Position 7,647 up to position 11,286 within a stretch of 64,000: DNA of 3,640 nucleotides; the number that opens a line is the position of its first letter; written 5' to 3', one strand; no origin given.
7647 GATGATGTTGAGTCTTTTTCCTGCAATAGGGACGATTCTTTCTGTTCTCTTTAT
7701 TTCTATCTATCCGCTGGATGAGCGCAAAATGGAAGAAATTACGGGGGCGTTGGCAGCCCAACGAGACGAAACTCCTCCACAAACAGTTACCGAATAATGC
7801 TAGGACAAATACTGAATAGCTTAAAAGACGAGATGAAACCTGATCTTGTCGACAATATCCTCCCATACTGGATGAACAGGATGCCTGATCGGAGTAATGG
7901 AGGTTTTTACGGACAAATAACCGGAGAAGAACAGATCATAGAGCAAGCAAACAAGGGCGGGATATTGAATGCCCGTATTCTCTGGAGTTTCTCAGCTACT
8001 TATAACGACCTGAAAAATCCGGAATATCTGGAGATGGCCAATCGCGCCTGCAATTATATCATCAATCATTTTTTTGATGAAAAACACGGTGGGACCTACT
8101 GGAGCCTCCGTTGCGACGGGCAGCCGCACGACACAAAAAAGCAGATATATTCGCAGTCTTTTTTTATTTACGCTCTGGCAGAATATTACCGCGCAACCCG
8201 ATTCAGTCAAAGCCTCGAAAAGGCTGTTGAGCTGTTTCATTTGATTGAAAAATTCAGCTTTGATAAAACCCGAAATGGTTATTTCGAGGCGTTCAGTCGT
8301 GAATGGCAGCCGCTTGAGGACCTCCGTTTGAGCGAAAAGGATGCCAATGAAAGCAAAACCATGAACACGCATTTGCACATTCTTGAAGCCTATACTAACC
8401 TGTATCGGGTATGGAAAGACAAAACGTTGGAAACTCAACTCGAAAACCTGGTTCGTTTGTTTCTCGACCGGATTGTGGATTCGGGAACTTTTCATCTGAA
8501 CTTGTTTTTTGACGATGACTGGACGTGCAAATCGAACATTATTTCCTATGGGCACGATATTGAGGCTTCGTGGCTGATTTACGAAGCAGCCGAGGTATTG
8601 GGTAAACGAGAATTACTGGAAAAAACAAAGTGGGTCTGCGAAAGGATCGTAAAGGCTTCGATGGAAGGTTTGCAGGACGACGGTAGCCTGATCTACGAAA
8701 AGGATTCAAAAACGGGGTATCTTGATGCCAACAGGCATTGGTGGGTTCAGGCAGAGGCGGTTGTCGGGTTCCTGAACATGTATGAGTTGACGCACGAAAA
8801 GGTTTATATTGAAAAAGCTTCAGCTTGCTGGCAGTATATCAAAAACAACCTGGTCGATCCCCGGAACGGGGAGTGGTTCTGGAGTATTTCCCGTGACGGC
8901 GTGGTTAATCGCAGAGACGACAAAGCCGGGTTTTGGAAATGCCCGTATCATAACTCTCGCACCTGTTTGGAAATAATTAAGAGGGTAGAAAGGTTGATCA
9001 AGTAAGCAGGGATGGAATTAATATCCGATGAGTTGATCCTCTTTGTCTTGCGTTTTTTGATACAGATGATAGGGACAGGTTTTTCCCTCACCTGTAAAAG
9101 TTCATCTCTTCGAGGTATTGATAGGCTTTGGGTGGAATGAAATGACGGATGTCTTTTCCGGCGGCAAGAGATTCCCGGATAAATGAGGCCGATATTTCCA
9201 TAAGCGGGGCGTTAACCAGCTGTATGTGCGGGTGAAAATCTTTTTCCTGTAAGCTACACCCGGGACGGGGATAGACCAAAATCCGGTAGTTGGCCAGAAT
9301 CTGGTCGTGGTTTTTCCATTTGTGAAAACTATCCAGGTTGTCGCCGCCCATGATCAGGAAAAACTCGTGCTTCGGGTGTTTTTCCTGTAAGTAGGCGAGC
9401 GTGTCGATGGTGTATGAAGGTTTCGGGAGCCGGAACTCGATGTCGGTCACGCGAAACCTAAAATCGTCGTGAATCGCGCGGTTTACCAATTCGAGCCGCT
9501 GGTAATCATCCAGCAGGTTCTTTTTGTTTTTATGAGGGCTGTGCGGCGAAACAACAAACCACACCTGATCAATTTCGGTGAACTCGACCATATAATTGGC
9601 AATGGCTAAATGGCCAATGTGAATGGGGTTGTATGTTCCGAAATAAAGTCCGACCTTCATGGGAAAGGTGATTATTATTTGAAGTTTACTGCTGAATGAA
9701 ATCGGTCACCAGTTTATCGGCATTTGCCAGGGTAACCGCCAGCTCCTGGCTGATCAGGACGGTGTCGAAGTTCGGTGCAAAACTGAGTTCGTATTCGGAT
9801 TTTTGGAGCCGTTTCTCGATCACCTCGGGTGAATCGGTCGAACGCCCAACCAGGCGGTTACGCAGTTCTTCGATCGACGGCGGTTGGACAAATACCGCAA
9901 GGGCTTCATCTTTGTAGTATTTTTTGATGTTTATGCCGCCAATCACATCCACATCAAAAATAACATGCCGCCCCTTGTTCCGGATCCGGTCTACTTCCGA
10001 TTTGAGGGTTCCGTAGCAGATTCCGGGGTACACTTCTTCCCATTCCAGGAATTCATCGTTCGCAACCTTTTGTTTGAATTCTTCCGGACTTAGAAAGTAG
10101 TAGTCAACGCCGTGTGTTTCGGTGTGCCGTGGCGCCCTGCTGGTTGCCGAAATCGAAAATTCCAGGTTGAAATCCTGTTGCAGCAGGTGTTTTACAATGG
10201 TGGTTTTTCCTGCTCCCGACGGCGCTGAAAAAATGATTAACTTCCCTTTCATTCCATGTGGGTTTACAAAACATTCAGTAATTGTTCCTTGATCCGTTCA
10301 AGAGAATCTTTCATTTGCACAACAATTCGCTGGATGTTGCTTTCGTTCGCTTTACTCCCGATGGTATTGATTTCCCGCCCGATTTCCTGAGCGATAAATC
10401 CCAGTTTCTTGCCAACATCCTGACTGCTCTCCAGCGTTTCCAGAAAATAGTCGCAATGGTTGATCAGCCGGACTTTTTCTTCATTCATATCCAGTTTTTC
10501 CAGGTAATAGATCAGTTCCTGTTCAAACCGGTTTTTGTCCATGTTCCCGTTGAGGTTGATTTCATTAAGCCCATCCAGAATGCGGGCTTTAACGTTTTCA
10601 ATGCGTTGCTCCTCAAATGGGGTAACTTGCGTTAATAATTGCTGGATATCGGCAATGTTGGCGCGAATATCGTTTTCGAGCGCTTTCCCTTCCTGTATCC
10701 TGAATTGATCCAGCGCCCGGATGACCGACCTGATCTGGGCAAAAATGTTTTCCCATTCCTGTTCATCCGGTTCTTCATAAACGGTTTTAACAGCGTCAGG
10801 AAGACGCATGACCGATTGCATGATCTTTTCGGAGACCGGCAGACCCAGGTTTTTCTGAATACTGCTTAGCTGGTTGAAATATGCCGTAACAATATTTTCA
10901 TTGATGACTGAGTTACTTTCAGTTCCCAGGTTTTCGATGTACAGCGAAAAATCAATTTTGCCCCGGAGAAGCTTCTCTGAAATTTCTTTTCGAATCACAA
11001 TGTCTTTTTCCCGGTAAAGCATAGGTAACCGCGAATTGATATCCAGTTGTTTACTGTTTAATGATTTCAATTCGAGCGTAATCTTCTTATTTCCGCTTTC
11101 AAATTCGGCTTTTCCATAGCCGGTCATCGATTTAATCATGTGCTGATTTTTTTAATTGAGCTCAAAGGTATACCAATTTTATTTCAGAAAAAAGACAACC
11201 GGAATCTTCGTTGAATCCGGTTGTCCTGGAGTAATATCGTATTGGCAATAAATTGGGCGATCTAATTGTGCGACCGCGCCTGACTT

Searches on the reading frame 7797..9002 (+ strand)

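Call 68: search_protein_families(library=pfam, proteins=[window:7797-9002:+])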
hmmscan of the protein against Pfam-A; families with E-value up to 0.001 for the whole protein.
window:7797-9002:+ (402 aa): 4 families
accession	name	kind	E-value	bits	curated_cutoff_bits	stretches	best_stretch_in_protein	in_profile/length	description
PF07221.17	GlcNAc_2-epim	-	2e-43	149.4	23.4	1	36-381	1-340/347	N-acylglucosamine 2-epimerase (GlcNAc 2-epimerase)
PF03663.20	Glyco_hydro_76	-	1.5e-06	28.4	25.9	1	71-229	107-258/366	Glycosyl hydrolase family 76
PF07470.19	Glyco_hydro_88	-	0.0001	21.9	26.6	0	66-167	84-180/352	Glycosyl Hydrolase Family 88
PF06662.19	C5-epim_C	-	0.00019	21.4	23.3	0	56-134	29-107/188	D-glucuronyl C5-epimerase C-terminus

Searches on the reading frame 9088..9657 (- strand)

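Call 68: search_protein_families(library=pfam, proteins=[window:9088-9657:-])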
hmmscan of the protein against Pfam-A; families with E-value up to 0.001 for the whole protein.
window:9088-9657:- (189 aa): 1 family
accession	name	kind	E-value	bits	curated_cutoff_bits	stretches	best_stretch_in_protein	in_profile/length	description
PF01467.32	CTP_transf_like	-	4e-23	82.5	21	1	4-162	1-132/133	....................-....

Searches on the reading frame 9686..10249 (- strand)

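Call 68: search_protein_families(library=pfam, proteins=[window:9686-10249:-])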
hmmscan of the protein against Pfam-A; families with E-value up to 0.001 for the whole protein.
window:9686-10249:- (187 aa): 2 families
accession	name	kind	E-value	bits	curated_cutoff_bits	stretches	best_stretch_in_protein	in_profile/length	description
PF00625.27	Guanylate_kin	-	1.2e-38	133.1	25.2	1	2-177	2-175/182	Guanylate kinase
PF03193.22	RsgA_GTPase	-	0.00023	21.5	30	1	2-46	106-150/174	RsgA GTPase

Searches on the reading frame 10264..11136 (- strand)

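Call 68: search_protein_families(library=pfam, proteins=[window:10264-11136:-])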
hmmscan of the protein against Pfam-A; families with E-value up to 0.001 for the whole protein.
window:10264-11136:- (290 aa): 2 families
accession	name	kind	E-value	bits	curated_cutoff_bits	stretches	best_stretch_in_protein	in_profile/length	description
PF03755.18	YicC-like_N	-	1.8e-38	132.8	25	1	1-154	1-155/156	Endoribonuclease YicC-like, N-terminal region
PF08340.16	YicC-like_C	-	6.5e-37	126.8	27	1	174-289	4-119/120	Endoribonuclease YicC-like, C-terminal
